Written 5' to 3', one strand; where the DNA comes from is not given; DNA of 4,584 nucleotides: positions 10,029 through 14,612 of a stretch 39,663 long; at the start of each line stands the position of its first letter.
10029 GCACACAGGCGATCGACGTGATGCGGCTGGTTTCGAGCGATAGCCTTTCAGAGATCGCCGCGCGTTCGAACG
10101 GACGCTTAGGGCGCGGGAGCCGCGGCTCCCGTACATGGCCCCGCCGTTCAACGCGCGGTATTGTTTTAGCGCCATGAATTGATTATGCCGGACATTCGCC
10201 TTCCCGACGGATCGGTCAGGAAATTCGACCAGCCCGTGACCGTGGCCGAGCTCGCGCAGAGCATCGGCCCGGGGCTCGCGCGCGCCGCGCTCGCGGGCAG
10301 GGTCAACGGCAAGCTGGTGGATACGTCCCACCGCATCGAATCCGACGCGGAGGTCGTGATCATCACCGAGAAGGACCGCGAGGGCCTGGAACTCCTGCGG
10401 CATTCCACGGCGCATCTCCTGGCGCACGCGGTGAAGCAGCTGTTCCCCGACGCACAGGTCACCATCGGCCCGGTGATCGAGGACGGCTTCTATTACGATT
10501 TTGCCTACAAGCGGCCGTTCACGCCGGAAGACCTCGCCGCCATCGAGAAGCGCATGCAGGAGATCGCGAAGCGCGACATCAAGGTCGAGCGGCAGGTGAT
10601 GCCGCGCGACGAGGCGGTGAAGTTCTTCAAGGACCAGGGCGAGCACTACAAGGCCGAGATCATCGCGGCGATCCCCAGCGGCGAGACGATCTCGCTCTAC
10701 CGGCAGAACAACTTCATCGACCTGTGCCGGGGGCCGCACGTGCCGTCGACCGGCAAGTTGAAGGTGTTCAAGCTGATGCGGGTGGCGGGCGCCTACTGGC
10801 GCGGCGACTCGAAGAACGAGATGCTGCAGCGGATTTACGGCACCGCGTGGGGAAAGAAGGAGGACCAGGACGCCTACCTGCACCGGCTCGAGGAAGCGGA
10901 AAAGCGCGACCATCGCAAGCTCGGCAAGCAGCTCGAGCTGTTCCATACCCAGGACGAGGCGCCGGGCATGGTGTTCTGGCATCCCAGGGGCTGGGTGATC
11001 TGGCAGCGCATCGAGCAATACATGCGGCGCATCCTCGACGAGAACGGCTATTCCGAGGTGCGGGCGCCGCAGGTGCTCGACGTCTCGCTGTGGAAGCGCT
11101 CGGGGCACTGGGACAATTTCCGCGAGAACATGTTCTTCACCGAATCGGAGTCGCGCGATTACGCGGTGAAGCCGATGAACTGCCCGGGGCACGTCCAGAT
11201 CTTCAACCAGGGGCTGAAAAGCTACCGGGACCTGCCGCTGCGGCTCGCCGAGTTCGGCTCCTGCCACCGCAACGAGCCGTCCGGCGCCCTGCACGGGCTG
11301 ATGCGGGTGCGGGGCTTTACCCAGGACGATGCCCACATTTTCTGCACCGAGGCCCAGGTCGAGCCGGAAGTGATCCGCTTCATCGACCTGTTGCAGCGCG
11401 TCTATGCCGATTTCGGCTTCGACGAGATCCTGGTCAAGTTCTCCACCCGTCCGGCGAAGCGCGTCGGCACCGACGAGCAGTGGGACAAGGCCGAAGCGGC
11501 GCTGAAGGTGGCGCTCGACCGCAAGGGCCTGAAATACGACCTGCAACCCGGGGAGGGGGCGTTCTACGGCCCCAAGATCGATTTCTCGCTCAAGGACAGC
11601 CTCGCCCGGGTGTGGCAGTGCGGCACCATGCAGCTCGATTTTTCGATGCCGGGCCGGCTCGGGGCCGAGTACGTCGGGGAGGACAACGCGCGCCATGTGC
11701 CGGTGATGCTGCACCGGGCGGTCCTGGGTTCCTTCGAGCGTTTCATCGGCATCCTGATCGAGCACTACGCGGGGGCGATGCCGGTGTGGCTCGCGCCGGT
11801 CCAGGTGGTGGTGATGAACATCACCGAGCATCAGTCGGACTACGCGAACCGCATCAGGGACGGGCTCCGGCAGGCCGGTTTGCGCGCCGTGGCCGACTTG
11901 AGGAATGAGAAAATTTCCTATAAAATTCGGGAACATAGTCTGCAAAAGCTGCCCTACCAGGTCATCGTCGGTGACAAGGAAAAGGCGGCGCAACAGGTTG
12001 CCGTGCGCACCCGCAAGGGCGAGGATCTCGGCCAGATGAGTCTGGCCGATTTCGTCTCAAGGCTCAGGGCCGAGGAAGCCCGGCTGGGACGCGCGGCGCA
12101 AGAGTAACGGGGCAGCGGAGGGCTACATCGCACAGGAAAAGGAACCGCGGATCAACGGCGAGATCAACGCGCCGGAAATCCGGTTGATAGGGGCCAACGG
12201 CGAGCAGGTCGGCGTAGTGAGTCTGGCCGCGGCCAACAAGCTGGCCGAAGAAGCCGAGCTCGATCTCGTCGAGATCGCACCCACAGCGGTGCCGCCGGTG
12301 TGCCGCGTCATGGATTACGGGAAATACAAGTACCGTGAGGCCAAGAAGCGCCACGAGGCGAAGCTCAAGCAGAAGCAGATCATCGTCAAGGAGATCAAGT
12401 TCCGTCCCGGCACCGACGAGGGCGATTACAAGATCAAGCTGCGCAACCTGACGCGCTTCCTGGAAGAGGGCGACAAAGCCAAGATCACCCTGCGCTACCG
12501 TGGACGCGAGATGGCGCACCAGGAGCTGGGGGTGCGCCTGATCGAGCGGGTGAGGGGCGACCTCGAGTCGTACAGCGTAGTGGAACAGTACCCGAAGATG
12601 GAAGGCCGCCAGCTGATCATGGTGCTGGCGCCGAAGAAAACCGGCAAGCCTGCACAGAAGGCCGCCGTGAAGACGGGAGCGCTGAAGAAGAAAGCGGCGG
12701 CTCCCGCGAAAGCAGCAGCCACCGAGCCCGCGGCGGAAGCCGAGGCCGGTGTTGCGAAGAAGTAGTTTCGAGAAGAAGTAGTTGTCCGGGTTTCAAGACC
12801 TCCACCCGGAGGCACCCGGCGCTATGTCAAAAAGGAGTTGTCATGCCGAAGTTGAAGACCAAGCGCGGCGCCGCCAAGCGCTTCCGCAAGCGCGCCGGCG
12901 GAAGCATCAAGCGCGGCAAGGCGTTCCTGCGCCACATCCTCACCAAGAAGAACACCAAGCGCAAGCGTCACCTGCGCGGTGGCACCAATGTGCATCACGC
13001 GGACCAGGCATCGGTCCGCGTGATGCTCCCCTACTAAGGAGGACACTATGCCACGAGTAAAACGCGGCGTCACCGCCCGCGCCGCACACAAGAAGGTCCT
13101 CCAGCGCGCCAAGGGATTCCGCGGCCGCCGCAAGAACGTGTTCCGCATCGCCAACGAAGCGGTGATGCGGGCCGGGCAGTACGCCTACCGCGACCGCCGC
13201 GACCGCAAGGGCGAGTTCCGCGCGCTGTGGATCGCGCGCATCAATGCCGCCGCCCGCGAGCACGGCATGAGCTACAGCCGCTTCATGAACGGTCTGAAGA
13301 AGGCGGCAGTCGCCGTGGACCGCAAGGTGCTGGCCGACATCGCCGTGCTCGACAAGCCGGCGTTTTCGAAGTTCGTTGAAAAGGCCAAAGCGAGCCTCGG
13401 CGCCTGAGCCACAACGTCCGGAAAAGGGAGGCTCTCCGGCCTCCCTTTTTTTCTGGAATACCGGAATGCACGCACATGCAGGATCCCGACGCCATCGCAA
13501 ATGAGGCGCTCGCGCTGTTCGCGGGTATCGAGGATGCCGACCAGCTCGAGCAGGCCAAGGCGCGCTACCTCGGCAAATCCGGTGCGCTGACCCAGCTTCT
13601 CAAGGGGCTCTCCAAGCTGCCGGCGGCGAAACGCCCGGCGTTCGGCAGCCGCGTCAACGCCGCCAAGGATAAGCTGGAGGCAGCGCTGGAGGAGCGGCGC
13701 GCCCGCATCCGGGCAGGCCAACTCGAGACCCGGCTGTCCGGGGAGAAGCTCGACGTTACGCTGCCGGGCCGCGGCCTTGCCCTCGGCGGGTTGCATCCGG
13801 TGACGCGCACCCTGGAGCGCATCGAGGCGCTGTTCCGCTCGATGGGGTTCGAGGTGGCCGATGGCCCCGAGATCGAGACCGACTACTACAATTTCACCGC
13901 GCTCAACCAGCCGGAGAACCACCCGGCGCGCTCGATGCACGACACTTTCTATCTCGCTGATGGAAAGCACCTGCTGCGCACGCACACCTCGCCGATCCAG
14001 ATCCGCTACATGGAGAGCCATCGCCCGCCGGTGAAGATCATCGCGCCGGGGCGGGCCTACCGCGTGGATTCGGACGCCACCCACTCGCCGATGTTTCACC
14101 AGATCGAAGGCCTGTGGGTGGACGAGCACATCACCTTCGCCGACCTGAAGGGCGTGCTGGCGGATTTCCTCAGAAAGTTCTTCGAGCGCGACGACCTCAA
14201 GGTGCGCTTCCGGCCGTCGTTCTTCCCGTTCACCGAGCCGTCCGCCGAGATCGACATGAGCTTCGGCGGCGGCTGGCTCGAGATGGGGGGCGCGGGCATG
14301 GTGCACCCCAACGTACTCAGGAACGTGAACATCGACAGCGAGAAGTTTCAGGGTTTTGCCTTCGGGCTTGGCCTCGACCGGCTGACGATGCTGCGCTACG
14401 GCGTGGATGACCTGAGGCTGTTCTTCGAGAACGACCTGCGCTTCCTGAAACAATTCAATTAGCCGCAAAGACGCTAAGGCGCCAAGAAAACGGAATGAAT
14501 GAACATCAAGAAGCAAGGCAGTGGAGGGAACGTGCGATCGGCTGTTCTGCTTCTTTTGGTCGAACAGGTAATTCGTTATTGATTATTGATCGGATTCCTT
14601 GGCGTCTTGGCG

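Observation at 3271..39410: Heptad-periodic inverted-repeat elements occupy most intergenic spacers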

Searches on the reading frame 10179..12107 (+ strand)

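Call 11: search_protein_families(library=pfam, proteins=[window:10179-12107:+])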
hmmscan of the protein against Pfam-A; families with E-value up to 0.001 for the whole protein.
window:10179-12107:+ (642 aa): 4 families
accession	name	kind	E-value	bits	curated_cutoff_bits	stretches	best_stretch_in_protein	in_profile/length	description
PF00587.30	tRNA-synt_2b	-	1.1e-51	175.8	29.3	1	321-530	3-179/179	tRNA synthetase class II core domain (G, H, P, S and T)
PF03129.25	HGTP_anticodon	-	3.2e-21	75.7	21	1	542-631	1-93/94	Anticodon binding domain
PF07973.19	tRNA_SAD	-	1.6e-17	63.6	24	1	171-220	1-44/44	Threonyl and Alanyl tRNA synthetase second additional domain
PF02824.27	TGS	-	9.1e-14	51.7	22.2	1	7-63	4-60/60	TGS domain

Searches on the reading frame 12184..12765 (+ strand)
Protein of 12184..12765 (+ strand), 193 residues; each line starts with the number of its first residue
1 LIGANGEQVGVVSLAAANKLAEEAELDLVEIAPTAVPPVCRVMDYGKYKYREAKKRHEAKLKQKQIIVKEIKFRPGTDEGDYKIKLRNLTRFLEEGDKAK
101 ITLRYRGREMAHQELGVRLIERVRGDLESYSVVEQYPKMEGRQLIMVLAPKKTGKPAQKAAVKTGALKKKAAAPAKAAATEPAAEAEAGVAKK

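Call 11: search_protein_families(library=pfam, proteins=[window:12184-12765:+])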
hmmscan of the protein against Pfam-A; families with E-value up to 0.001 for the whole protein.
window:12184-12765:+ (193 aa): 2 families
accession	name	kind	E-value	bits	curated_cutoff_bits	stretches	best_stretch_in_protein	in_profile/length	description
PF00707.27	IF3_C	-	7e-34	116.1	34.8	1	67-151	2-86/86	Translation initiation factor IF-3, C-terminal domain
PF05198.21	IF3_N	-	6.3e-25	87.6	26.9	1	2-59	13-70/70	Translation initiation factor IF-3, N-terminal domain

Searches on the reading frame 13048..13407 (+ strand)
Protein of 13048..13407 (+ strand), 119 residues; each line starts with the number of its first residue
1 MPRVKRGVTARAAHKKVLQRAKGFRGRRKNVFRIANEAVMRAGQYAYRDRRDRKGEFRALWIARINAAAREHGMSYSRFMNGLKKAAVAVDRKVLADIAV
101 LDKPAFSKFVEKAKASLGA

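Call 12: search_protein_families(library=pfam, proteins=[window:13048-13407:+])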
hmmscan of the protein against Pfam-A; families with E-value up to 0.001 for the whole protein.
window:13048-13407:+ (119 aa): 1 family
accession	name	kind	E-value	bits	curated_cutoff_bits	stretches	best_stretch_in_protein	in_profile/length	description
PF00453.23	Ribosomal_L20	-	3.5e-46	156.2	30.8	1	3-108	1-106/107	Ribosomal protein L20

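Call 40: find_encoding_contigs(protein=window:13048-13407:+, flank=10000, max_places=10)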
Protein window:13048-13407:+ (119 aa): 4 contigs read that carry it; 4 places shown.
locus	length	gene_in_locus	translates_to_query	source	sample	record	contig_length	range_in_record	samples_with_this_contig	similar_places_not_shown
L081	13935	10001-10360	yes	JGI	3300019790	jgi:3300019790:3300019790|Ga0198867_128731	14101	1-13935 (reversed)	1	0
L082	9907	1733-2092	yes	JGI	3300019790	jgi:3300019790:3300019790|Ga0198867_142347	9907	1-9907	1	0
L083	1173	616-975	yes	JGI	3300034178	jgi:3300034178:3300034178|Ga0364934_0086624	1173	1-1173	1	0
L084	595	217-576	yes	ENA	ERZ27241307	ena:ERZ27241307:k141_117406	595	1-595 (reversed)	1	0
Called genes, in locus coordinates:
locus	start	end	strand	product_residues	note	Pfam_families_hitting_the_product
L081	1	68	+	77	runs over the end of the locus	?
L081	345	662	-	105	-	-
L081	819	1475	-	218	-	PF00730:HhH-GPD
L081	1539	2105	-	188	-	PF09835:DUF2062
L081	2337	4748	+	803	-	PF13567:DUF4131, PF03772:Competence, PF00753:Lactamase_B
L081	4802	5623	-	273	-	PF01557:FAA_hydrolase (weak)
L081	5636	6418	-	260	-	PF03781:FGE-sulfatase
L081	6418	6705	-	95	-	PF07045:DUF1330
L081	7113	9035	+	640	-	PF02824:TGS, PF07973:tRNA_SAD, PF00587:tRNA-synt_2b, PF03129:HGTP_anticodon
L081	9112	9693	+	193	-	PF05198:IF3_N, PF00707:IF3_C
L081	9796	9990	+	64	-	PF01632:Ribosomal_L35p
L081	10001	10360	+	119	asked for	PF00453:Ribosomal_L20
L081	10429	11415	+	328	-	PF02912:Phe_tRNA-synt_N, PF01409:tRNA-synt_2d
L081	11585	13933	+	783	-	?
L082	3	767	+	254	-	?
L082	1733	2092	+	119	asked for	PF00453:Ribosomal_L20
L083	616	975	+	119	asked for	PF00453:Ribosomal_L20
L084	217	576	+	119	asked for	PF00453:Ribosomal_L20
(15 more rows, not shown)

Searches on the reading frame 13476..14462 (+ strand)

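Call 12: search_protein_families(library=pfam, proteins=[window:13476-14462:+])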
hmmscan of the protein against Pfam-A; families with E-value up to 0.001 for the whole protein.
window:13476-14462:+ (328 aa): 3 families
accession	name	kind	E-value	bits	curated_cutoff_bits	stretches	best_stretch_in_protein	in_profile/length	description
PF01409.25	tRNA-synt_2d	-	5.3e-104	347.5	19.8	1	91-327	1-246/246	tRNA synthetases class II core domain (F)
PF02912.23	Phe_tRNA-synt_N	-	1.1e-21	77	22.3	1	20-87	2-69/69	Aminoacyl tRNA synthetase class II, N-terminal domain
PF17759.6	tRNA_synthFbeta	-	0.00026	21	22.4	0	217-288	139-205/214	Phenylalanyl tRNA synthetase beta chain CLM domain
